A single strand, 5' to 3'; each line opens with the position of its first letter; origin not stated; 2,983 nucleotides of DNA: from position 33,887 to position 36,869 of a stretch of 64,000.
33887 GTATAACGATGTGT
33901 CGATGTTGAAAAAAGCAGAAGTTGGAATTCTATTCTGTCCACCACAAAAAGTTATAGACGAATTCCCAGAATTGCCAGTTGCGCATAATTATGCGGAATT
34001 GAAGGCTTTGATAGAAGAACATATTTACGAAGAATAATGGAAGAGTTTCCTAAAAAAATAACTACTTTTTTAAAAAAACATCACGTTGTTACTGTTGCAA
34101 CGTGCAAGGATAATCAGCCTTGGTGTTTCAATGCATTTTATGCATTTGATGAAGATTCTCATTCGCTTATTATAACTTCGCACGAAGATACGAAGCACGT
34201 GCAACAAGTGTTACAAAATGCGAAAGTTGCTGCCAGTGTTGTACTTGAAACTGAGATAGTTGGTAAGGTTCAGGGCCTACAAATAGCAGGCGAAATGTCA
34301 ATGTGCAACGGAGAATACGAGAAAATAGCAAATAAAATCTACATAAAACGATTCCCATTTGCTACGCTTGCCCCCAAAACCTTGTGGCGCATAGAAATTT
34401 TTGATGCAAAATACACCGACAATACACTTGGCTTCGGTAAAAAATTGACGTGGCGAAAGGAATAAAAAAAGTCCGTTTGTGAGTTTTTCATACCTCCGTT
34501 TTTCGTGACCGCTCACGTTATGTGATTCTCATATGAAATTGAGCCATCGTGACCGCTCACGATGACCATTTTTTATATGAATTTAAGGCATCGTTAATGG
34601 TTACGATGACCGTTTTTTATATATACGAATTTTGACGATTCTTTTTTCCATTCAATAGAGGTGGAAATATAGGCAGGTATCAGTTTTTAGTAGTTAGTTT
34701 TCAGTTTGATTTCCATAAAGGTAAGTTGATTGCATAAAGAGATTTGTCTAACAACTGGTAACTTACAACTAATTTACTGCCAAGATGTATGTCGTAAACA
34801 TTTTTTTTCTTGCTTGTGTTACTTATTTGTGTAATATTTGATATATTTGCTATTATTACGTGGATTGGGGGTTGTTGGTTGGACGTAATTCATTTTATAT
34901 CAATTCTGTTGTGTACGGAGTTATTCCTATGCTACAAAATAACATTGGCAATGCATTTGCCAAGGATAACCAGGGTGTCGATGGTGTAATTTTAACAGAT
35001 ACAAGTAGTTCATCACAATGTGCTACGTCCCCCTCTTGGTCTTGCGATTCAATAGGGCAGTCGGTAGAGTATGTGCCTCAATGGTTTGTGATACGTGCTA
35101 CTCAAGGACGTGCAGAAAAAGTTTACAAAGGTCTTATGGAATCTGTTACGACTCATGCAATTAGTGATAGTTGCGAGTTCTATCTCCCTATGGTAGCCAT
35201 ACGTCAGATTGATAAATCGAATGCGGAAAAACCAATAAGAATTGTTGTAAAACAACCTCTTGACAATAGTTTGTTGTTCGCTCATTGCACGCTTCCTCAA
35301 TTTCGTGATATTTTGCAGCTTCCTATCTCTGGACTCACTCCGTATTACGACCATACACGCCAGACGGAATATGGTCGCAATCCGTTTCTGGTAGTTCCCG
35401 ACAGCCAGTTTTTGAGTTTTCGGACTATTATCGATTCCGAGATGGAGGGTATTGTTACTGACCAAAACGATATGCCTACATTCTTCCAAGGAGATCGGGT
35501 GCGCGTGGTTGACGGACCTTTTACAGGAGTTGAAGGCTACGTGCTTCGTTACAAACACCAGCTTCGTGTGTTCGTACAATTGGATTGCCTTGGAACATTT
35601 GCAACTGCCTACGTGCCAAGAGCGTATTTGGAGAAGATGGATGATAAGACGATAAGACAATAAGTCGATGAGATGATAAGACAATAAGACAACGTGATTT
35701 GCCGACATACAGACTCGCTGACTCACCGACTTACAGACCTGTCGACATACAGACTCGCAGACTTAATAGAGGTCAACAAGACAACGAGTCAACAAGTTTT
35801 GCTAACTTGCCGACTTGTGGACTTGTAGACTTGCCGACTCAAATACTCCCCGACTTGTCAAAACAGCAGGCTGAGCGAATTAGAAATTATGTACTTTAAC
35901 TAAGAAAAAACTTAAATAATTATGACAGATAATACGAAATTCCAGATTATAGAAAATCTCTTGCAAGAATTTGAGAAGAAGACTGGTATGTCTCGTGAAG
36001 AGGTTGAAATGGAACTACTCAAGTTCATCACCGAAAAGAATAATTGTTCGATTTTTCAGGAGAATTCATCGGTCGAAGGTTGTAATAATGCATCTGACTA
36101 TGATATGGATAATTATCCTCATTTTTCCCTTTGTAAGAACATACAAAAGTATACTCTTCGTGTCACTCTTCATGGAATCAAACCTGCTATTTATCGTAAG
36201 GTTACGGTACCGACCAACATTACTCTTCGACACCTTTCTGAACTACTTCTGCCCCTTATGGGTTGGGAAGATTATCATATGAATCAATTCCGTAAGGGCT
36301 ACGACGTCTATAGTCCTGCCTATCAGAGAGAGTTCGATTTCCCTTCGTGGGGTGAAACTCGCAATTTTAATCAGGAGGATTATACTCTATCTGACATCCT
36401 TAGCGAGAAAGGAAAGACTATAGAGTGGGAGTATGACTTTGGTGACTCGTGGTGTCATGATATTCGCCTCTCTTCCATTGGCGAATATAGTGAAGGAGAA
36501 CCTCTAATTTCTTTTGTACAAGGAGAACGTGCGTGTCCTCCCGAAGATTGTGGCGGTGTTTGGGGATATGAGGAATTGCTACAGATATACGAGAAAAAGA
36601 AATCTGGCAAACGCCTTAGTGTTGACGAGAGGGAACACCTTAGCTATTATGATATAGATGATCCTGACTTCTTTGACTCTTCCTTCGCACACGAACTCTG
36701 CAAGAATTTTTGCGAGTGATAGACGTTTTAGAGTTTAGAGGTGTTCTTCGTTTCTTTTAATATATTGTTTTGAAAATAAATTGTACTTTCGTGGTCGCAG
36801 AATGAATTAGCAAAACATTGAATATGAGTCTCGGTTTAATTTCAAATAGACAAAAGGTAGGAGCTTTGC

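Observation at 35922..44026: Array of defence/TA-like cassettes between upxY and the capsule genes, punctuated by three fossil ugd 5' ends and a duplicated degT 3' end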

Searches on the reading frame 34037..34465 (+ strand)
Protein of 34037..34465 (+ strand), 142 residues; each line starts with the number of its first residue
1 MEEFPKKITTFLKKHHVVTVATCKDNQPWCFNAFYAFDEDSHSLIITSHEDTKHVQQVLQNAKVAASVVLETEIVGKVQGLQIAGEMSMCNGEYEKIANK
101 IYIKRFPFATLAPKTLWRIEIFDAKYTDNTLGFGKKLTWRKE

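Call 15: find_encoding_contigs(protein=window:34037-34465:+, flank=10000, max_places=10)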
Protein window:34037-34465:+ (142 aa): no gene with exactly this product is on record in the collection.

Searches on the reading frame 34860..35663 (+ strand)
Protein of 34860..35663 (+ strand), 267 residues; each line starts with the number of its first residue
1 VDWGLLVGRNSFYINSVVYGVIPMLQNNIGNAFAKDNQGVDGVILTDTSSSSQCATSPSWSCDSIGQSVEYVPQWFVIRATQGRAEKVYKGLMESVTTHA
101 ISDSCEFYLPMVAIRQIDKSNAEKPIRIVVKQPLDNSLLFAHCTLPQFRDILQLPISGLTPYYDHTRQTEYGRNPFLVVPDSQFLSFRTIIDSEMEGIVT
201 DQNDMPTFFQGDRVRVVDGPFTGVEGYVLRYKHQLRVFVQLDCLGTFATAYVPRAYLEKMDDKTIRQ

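Call 3: search_protein_families(library=pfam, proteins=[window:34860-35663:+], max_evalue=0.01)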
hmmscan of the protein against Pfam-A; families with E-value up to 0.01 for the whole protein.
window:34860-35663:+ (267 aa): 2 families
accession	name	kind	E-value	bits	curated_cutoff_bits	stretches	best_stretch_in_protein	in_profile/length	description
PF02357.24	NusG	-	0.0017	19.2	22.2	1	74-149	2-63/93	Transcription termination factor nusG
PF00467.35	KOW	-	0.0058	16.9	22.3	0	211-231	2-22/32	KOW motif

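Call 26: find_related_loci(query=A1, collection=metagenome_contigs, flank=10000)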
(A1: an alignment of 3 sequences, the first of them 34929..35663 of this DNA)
Query A1 (244 aa) in metagenome_contigs; peptide patterns used: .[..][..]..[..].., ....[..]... (x = any residue, [..] = any of these).
93 stretches matched a pattern, but none encodes a relative of the query by tblastn (E <= 1e-3).

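Call 27: find_homologous_proteins(query=window:34929-35663:+, max_evalue=1e-20)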
Query window:34929-35663:+ (244 aa): 16 proteins with E <= 1e-20 among 125 candidates.
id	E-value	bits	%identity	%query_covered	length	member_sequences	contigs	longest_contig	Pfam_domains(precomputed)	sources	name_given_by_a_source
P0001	2.4e-162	555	100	100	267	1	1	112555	-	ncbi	-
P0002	1.6e-141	487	88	99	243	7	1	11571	-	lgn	-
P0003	8.5e-128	442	80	98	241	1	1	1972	-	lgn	-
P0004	1.1e-121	422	76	98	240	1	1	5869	-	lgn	-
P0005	1.6e-116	405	76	97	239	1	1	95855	-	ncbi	-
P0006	1.4e-113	396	74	97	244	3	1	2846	-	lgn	-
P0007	3.6e-112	391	73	97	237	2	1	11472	-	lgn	-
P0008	2.8e-111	388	72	97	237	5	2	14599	-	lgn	-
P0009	8.6e-94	331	61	97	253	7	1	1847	-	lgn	-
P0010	1.4e-93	330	62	97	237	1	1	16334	-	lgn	-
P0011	2.1e-89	317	61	97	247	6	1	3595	-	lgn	-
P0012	1.6e-45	173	43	85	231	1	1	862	PF00467.36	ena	-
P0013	5.0e-39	152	42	88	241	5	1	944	-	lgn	-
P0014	2.0e-34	137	39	82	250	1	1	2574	-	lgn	-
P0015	1.9e-33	134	41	82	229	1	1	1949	-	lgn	-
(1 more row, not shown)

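Call 28: find_encoding_contigs(protein=P0002, flank=10000, max_places=4)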
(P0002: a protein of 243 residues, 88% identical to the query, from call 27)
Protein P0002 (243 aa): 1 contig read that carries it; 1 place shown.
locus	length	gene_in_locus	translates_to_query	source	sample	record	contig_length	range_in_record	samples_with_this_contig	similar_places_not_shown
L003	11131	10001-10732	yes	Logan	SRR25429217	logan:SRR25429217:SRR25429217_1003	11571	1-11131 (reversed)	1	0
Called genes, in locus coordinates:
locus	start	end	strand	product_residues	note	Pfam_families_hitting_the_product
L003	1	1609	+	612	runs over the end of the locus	-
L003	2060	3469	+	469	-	PF01637:ATPase_2, PF13173:AAA_14 (weak), PF13401:AAA_22 (weak)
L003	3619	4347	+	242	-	PF01223:Endonuclease_NS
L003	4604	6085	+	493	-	PF00133:tRNA-synt_1 (faint), PF01406:tRNA-synt_1e, PF09334:tRNA-synt_1g (faint), PF09190:DALR_2, PF23493:CysS_C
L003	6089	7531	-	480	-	PF19295:SufBD_N, PF01458:SUFBD_core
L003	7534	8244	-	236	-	PF00005:ABC_tran, PF13304:AAA_21 (faint)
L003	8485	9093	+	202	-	PF00702:Hydrolase, PF12710:HAD, PF08282:Hydrolase_3 (faint)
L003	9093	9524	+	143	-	PF01243:PNPOx_N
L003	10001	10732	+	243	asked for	-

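Call 29: find_encoding_contigs(protein=P0008, flank=10000, max_places=4)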
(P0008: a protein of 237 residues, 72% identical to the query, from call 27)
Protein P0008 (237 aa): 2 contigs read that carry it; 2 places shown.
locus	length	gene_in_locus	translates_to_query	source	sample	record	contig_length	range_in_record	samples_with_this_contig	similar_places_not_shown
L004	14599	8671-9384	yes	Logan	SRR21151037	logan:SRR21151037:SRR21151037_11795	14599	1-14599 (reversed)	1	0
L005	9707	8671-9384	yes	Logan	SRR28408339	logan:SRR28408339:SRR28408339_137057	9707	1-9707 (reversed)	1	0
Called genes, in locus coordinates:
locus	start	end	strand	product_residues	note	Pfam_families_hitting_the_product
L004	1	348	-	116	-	?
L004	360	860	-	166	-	PF04390:LptE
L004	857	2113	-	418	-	PF00158:Sigma54_activat, PF14532:Sigma54_activ_2, PF07724:AAA_2 (weak), PF07728:AAA_5, PF25601:AAA_lid_14, PF02954:HTH_8, PF18024:HTH_50 (faint)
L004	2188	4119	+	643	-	-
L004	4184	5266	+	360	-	PF13528:Glyco_trans_1_3 (faint), PF04101:Glyco_tran_28_C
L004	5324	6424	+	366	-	PF01595:CNNM, PF00571:CBS (faint)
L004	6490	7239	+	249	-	PF02348:CTP_transf_3, PF12804:NTP_transf_3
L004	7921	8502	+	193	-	PF01656:CbiA, PF09140:MipZ, PF10609:ParA (weak), PF13614:AAA_31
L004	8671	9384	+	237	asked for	-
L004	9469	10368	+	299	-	PF00483:NTP_transferase, PF12804:NTP_transf_3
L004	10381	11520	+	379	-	PF01073:3Beta_HSD, PF01370:Epimerase, PF02719:Polysacc_synt_2, PF04321:RmlD_sub_bind, PF16363:GDP_Man_Dehyd, PF07993:NAD_binding_4, PF16363:GDP_Man_Dehyd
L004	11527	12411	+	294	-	PF01370:Epimerase, PF02719:Polysacc_synt_2 (faint), PF04321:RmlD_sub_bind, PF07993:NAD_binding_4 (faint), PF16363:GDP_Man_Dehyd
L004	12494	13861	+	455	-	PF01637:ATPase_2, PF13191:AAA_16 (weak), PF13173:AAA_14, PF13401:AAA_22 (weak), PF03008:DUF234 (weak)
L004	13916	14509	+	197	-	PF00908:dTDP_sugar_isom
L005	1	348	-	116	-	?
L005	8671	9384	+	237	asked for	-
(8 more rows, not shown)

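Call 31: find_encoding_contigs(protein=P0007, flank=10000, max_places=3)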
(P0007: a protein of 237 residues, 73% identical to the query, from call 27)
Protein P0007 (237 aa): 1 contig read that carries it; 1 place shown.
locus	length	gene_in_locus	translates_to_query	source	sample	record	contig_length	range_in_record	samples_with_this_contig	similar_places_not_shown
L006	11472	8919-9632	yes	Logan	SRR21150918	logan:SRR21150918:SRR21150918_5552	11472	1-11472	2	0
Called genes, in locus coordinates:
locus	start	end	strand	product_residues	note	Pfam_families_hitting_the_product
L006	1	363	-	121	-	?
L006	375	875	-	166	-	PF04390:LptE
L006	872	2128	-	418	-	PF00158:Sigma54_activat, PF14532:Sigma54_activ_2, PF07724:AAA_2 (weak), PF07728:AAA_5, PF25601:AAA_lid_14, PF02954:HTH_8, PF18024:HTH_50 (faint)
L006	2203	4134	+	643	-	-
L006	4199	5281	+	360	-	PF13528:Glyco_trans_1_3 (weak), PF04101:Glyco_tran_28_C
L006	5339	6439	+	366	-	PF01595:CNNM, PF00571:CBS (faint)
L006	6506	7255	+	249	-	PF02348:CTP_transf_3, PF12804:NTP_transf_3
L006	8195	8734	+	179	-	PF13614:AAA_31 (weak)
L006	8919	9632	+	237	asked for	-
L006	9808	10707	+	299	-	PF00483:NTP_transferase, PF12804:NTP_transf_3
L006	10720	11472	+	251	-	?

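Call 32: find_encoding_contigs(protein=P0010, flank=10000, max_places=3)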
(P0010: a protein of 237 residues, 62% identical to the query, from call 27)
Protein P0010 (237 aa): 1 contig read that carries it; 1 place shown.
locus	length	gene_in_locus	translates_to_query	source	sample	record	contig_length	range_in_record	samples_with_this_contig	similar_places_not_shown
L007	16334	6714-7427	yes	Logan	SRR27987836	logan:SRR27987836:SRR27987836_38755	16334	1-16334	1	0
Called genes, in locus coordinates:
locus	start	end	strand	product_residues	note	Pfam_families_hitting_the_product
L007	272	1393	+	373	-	PF00953:Glycos_transf_4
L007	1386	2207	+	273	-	PF02563:Poly_export, PF22461:SLBB_2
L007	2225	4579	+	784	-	PF02706:Wzz, PF01656:CbiA (faint), PF13807:GNVR (weak), PF06564:CBP_BcsQ (weak), PF09140:MipZ (weak), PF13614:AAA_31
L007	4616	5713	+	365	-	PF01370:Epimerase, PF04321:RmlD_sub_bind (weak), PF16363:GDP_Man_Dehyd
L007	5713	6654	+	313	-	PF01370:Epimerase, PF04321:RmlD_sub_bind (weak), PF16363:GDP_Man_Dehyd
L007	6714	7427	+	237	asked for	-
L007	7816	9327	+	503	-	PF01554:MatE (weak), PF01943:Polysacc_synt, PF13440:Polysacc_synt_3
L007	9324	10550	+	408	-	PF00037:Fer4 (faint), PF12838:Fer4_7, PF14697:Fer4_21 (weak), PF04432:FrhB_FdhB_C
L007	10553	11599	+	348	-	PF04230:PS_pyruv_trans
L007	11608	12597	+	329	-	PF00534:Glycos_transf_1, PF13692:Glyco_trans_1_4, PF00982:Glyco_transf_20 (weak)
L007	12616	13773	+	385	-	PF04932:Wzy_C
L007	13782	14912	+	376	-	PF00534:Glycos_transf_1, PF13692:Glyco_trans_1_4, PF13524:Glyco_trans_1_2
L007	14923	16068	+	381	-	PF13439:Glyco_transf_4, PF13579:Glyco_trans_4_4, PF00534:Glycos_transf_1, PF13692:Glyco_trans_1_4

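Call 38: search_protein_families(library=ncbifam, proteins=[window:34929-35663:+], max_evalue=0.01)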
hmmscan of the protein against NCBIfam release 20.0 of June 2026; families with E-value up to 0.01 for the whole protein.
window:34929-35663:+ (244 aa): 5 families
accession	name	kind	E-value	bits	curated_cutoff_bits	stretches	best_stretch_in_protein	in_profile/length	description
NF033644.1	antiterm_UpxY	subfamily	8.9e-26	90.8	100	1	52-234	1-164/164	UpxY family transcription antiterminator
TIGR00922.1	nusG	equivalog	4.3e-06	26.7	135.7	1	177-217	111-154/172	transcription termination/antitermination protein NusG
TIGR01956.2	NusG_myco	equivalog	5.1e-05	23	150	0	51-106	2-60/239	transcription termination/antitermination protein NusG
TIGR01955.1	RfaH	equivalog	0.00042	20.3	144.5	1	182-231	107-155/159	transcription/translation regulatory transformer protein RfaH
NF033641.1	antiterm_LoaP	exception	0.00057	20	125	1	184-225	113-155/166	antiterminator LoaP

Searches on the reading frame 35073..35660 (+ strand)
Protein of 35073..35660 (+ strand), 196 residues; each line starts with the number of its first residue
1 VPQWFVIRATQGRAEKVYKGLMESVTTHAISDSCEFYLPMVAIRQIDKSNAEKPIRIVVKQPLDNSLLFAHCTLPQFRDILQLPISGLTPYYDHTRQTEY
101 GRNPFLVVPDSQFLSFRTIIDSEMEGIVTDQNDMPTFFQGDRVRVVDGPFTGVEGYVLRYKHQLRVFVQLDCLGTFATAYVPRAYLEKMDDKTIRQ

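Call 16: find_related_loci(query=window:35073-35660:+, collection=genome_contigs, flank=10000)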
Query seq(196 aa) (196 aa) in genome_contigs; peptide patterns used: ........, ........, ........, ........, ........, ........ (x = any residue, [..] = any of these).
39 stretches matched a pattern; 2 encode a relative of the query (tblastn E <= 1e-3); 2 distinct loci.
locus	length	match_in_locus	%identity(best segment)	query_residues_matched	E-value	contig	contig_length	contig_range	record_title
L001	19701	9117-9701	76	1-195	8e-105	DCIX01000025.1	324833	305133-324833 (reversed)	MAG TPA_asm: Bacteroidales bacterium UBA1715 UBA1715_contig_1360, whole genome shotgun sequence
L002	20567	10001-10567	80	1-189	6e-104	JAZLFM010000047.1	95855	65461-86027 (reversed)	MAG: Bacteroidales bacterium isolate T1900045004_TA20190066.MAGScoT_cleanbin_000004 SGB_4336_k141_755325, whole genome s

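Call 24: find_related_loci(query=window:35073-35660:+, collection=metagenome_contigs, flank=10000)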
Query seq(196 aa) (196 aa) in metagenome_contigs; peptide patterns used: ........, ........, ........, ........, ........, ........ (x = any residue, [..] = any of these).
35 stretches matched a pattern, but none encodes a relative of the query by tblastn (E <= 1e-3).

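Call 88: search_protein_families(library=pfam, proteins=[L001:15054-15344:+, L001:15377-16207:+, L001:12808-14184:+], max_evalue=0.01)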
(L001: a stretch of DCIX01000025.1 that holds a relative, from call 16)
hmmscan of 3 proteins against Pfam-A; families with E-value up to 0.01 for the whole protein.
L001:15054-15344:+ (96 aa): 1 family
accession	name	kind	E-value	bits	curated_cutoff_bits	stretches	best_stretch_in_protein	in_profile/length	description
PF14213.11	DUF4325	-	6.3e-14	51.9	23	1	26-78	9-62/64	STAS-like domain of unknown function (DUF4325)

L001:15377-16207:+ (276 aa): 1 family
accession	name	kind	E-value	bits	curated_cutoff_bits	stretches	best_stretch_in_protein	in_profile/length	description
PF13581.12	HATPase_c_2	-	1.6e-05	25.4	27.4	1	111-217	15-106/127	Histidine kinase-like ATPase domain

L001:12808-14184:+ (458 aa): 6 families
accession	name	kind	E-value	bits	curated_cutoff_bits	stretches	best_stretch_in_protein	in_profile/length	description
PF01637.24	ATPase_2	-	2.1e-17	64.2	33.2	1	7-218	1-224/225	ATPase domain predominantly from Archaea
PF13173.12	AAA_14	-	2.3e-10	41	27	1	30-183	3-125/129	AAA domain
PF13401.12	AAA_22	-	1e-07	32.7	27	1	30-152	6-123/130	AAA domain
PF13191.12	AAA_16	-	3.6e-07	31.3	32.6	1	6-129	1-152/167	AAA ATPase domain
PF03008.20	DUF234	-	1.6e-06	28.9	22.5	1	328-420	1-91/100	Archaea bacterial proteins of unknown function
PF00004.35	AAA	-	0.0041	18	21.2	1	32-156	1-113/131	ATPase family associated with various cellular activities (AAA)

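Call 89: search_protein_families(library=padloc, proteins=[L001:15054-15344:+, L001:15377-16207:+, L001:12808-14184:+], max_evalue=0.00001)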
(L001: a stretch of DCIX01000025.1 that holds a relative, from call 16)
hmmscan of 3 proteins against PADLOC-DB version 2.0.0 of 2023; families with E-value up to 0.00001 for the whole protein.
L001:15054-15344:+ (96 aa): 0 families

L001:15377-16207:+ (276 aa): 0 families

L001:12808-14184:+ (458 aa): 5 families
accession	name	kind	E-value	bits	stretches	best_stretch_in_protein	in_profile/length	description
PDLC04985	PDC-S27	-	2e-45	153.6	1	5-430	4-427/484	-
PDLC04984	PDC-S27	-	4e-38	129.5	1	4-449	1-443/474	-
PDLC04789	PDC-S01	-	3.2e-08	31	1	27-188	15-141/375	-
PDLC04787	PDC-S01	-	1.6e-07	28.5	1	16-219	13-190/412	-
PDLC04790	PDC-S01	-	9.8e-06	22.5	0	16-54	14-52/422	-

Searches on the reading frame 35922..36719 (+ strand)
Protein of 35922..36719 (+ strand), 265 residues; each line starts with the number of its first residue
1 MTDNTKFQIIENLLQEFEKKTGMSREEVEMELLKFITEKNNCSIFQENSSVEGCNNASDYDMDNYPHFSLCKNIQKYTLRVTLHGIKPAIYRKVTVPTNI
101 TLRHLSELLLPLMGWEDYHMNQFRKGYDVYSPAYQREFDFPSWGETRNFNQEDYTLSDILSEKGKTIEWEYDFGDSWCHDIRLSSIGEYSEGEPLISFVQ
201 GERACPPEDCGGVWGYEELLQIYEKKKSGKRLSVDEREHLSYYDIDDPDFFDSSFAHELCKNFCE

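Call 3: search_protein_families(library=pfam, proteins=[window:35922-36719:+], max_evalue=0.01)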
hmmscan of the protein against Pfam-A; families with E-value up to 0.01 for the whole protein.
window:35922-36719:+ (265 aa): 1 family
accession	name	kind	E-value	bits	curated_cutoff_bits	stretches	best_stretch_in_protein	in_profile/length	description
PF07929.16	PRiA4_ORF3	-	4.9e-44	150.5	26.6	1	76-246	2-167/173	Plasmid pRiA4b ORF-3-like protein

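Call 37: search_protein_families(library=padloc, proteins=[window:35922-36719:+], max_evalue=0.01)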
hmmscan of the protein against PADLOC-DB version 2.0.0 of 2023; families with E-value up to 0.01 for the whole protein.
window:35922-36719:+ (265 aa): 0 families

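Call 38: search_protein_families(library=ncbifam, proteins=[window:35922-36719:+], max_evalue=0.01)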
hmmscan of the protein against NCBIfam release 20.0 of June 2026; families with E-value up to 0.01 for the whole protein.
window:35922-36719:+ (265 aa): 0 families

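Call 82: search_solved_structures(query=window:35922-36719:+, max_evalue=0.01)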
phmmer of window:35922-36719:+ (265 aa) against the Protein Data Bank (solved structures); distinct sequences matched with E-value up to 0.01: 1.
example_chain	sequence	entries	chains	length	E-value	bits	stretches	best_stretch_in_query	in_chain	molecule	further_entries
2i1s_A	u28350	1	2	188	7.6e-25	91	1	76-253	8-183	Hypothetical protein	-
